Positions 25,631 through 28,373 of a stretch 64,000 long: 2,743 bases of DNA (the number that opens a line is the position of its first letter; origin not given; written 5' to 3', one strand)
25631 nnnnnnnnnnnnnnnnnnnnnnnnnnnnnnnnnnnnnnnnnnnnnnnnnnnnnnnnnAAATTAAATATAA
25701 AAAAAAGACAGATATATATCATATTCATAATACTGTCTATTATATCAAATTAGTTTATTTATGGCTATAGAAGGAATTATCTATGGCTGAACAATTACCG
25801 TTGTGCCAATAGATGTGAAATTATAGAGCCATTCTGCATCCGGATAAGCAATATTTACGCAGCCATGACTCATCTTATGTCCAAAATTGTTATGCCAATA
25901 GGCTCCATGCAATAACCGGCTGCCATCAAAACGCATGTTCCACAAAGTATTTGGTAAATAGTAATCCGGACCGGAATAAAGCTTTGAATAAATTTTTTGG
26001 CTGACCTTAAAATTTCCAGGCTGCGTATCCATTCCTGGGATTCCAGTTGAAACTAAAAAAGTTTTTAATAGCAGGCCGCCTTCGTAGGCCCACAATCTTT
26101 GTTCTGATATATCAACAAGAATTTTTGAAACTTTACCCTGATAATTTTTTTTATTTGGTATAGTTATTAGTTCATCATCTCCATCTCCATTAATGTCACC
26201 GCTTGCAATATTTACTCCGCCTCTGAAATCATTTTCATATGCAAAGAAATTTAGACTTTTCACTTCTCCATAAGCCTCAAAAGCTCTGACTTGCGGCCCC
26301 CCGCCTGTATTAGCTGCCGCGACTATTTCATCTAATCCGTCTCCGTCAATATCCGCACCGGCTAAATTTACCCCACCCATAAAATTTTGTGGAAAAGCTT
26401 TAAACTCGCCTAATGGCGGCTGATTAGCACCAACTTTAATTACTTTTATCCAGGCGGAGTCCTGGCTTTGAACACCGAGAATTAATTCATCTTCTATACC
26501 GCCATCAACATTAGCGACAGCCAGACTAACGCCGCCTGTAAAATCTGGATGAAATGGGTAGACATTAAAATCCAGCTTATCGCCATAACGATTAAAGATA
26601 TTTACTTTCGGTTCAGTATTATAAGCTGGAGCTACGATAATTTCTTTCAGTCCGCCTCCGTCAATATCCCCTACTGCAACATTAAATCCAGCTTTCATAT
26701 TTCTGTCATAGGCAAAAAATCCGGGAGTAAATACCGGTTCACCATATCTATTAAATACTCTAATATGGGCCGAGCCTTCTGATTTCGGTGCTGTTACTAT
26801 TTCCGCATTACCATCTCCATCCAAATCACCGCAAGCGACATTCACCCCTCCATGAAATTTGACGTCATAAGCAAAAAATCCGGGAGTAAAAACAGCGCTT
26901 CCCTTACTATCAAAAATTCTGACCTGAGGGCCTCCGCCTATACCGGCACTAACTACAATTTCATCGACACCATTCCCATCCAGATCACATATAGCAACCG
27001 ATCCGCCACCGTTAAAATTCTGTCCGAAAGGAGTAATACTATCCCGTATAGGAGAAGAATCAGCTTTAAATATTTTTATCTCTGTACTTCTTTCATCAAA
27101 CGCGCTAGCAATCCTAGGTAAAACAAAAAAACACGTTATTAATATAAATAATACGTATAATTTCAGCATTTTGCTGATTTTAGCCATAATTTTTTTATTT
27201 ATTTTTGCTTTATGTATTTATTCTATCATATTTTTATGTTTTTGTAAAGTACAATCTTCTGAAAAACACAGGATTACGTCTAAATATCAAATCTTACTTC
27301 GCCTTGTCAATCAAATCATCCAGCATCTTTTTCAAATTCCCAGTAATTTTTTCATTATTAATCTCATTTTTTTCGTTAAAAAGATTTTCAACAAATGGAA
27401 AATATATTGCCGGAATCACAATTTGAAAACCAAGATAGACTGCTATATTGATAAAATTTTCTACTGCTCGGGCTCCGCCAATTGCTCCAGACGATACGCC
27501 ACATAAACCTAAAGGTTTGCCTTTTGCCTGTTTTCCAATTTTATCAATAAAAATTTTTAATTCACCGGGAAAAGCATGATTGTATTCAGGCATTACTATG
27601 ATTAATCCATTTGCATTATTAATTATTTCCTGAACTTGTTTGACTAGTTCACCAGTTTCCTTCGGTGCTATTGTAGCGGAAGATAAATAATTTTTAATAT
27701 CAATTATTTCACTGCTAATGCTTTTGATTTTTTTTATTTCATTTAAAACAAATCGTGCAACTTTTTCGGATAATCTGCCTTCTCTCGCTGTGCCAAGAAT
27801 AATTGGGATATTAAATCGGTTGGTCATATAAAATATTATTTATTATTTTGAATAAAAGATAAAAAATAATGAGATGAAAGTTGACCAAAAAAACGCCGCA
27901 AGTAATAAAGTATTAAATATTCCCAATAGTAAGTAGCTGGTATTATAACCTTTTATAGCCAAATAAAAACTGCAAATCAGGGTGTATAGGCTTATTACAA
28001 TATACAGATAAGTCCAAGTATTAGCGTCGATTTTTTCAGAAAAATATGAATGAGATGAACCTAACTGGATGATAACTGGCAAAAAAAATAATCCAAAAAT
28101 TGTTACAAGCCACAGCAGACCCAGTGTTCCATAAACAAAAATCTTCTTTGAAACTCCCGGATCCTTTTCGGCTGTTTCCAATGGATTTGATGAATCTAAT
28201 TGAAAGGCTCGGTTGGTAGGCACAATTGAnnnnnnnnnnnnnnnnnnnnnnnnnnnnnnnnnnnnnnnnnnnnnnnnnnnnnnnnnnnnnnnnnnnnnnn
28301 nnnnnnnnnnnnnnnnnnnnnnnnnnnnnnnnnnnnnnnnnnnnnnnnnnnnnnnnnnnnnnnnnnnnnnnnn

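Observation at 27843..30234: Defensin-like cysteine-rich secreted peptide encoded beside an ABC-2 exporter cassette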

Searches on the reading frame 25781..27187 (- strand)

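Call 3: search_protein_families(library=pfam, proteins=[window:25781-27187:-], max_evalue=0.1)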
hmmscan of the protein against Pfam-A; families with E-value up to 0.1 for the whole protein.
window:25781-27187:- (468 aa): 6 families
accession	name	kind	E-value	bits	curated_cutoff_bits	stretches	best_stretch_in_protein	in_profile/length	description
PF03734.19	YkuD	-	4e-20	73.3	23.4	1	356-466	4-146/146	L,D-transpeptidase catalytic domain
PF01839.29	FG-GAP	-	1.8e-14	53.6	22.1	4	324-353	2-34/37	FG-GAP repeat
PF13517.12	FG-GAP_3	-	1.6e-12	48.3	26.9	2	68-131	1-60/61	FG-GAP-like repeat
PF13585.12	CHU_C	-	0.0003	21.3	27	0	126-154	13-43/86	CHU_C Type IX secretion signal domain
PF12256.14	TcdB_toxin_midN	-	0.0007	19.4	24.8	0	113-137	26-50/181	Insecticide toxin TcdB middle/N-terminal region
PF25292.1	Beta-prop_CGLA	-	0.025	14.5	26.8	0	110-134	25-51/316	Lambda-carrageenase beta-propeller domain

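Call 4: search_protein_families(library=ncbifam, proteins=[window:25781-27187:-], max_evalue=0.1)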
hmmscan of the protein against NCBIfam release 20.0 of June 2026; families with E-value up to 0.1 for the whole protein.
window:25781-27187:- (468 aa): 9 families
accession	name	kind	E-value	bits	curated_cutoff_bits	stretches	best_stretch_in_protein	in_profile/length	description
NF004785.0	PRK06132.1-2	subfamily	3.8e-10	39.5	169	1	355-466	64-171/353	hypothetical protein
NF009120.0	PRK12472.1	subfamily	5.1e-07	28.8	369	1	356-468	56-164/508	hypothetical protein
NF004786.0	PRK06132.1-3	equivalog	1e-05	24.5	329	1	355-466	30-138/418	hypothetical protein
NF004787.0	PRK06132.1-4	equivalog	1.2e-05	24.3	409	1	349-466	54-167/347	hypothetical protein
NF047955.1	TransPepLdtE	equivalog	0.0016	17.6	480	0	421-466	187-232/322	L,D-transpeptidase LdtE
TIGR04131.1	Bac_Flav_CTERM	domain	0.0083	16.2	35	0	188-205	24-41/85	T9SS type B sorting domain-containing protein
NF009263.0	PRK12620.1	equivalog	0.038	14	158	0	90-124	24-58/133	flagellar basal body rod protein FlgB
NF033751.1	pallilysin_like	subfamily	0.097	11.4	150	0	117-152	14-51/385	pallilysin-related adhesin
NF007612.0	PRK10260.1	equivalog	0.1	11.6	583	0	406-464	175-231/306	L,D-transpeptidase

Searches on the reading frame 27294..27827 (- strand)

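Call 3: search_protein_families(library=pfam, proteins=[window:27294-27827:-], max_evalue=0.1)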
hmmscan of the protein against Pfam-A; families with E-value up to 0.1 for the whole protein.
window:27294-27827:- (177 aa): 3 families
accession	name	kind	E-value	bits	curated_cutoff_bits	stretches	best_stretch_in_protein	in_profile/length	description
PF03358.20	FMN_red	-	1.2e-25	90.4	24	1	7-138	3-141/152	NADPH-dependent FMN reductase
PF02525.22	Flavodoxin_2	-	1.7e-06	28.3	27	1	8-97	4-103/198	Flavodoxin-like fold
PF13303.11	PTS_EIIC_2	-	0.084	12.4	28.9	0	60-160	229-324/327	Phosphotransferase system, EIIC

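Call 4: search_protein_families(library=ncbifam, proteins=[window:27294-27827:-], max_evalue=0.1)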
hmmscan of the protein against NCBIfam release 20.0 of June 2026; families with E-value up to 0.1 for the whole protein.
window:27294-27827:- (177 aa): 7 families
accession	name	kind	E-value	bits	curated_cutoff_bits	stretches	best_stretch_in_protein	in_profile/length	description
TIGR03566.1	FMN_reduc_MsuE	equivalog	1.8e-07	31.1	212.5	1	20-106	15-104/174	FMN reductase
TIGR03567.1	FMN_reduc_SsuE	equivalog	4.2e-07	30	164.05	1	20-173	15-169/171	NADPH-dependent FMN reductase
TIGR04037.1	LLM_duo_CE1759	subfamily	3.9e-06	26.7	175.9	1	19-114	17-115/199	CE1759 family FMN reductase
NF007859.0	PRK10569.1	equivalog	2.6e-05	24.1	225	1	44-122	39-117/191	NADPH-dependent FMN reductase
NF038196.1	ferrodoxin_EFR1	subfamily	0.002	18.2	75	1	64-173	33-145/242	EFR1 family ferrodoxin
NF004014.0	PRK05477.1-4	equivalog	0.024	13.4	414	1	10-104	374-460/475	Asp-tRNA(Asn)/Glu-tRNA(Gln) amidotransferase subunit GatB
TIGR00273.1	TIGR00273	equivalog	0.073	11.9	444.8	0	29-102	90-161/432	LutB/LldF family L-lactate oxidation iron-sulfur protein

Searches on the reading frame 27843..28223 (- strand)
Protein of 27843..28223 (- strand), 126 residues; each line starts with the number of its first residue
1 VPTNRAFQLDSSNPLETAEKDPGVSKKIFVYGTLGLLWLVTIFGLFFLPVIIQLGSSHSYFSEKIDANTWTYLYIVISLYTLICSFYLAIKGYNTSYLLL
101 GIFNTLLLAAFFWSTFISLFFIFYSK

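Call 3: search_protein_families(library=pfam, proteins=[window:27843-28223:-], max_evalue=0.1)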
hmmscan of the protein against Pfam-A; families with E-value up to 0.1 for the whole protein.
window:27843-28223:- (126 aa): 1 family
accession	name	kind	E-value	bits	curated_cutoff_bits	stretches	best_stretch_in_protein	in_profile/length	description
PF18160.6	SLATT_5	-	0.058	13.2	29.5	1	38-94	33-89/192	SMODS and SLOG-associating 2TM effector domain family 5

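Call 4: search_protein_families(library=ncbifam, proteins=[window:27843-28223:-], max_evalue=0.1)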
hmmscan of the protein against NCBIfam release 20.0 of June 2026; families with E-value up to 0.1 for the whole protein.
window:27843-28223:- (126 aa): 0 families

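Call 68: list_cluster_members(proteins=[window:27846-28223:-, window:27846-28181:-, window:27846-28082:-, P0123, P0125])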
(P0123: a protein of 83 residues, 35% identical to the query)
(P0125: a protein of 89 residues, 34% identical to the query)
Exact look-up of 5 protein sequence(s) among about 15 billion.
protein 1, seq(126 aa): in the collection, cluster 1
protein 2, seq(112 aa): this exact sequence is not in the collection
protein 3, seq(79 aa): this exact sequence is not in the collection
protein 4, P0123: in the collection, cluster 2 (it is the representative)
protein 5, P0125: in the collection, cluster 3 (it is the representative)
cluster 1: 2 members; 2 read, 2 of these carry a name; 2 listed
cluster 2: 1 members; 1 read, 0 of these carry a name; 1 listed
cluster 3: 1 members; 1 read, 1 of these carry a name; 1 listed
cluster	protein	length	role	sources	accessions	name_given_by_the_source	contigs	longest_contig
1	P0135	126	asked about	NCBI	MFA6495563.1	MAG: hypothetical protein WCV50_00400 [Patescibacteria group bacterium]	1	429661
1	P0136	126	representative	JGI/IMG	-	hypothetical protein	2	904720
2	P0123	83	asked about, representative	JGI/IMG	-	-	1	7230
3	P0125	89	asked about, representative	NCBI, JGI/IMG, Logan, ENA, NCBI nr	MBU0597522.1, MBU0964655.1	hypothetical protein KKF61_00825 [Patescibacteria group bacterium] | hypothetical protein [Patescibacteria group bacterium]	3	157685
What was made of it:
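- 27843..28223 (-): 126-aa ORF with a GTG start and about 3 hydrophobic segments (WCV50_00400, hypothetical). An orphan whose role is unknown. Called as a gene by NCBI and JGI (call 68).
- Checked: NCBI annotates it as hypothetical protein WCV50_00400 (call 68).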
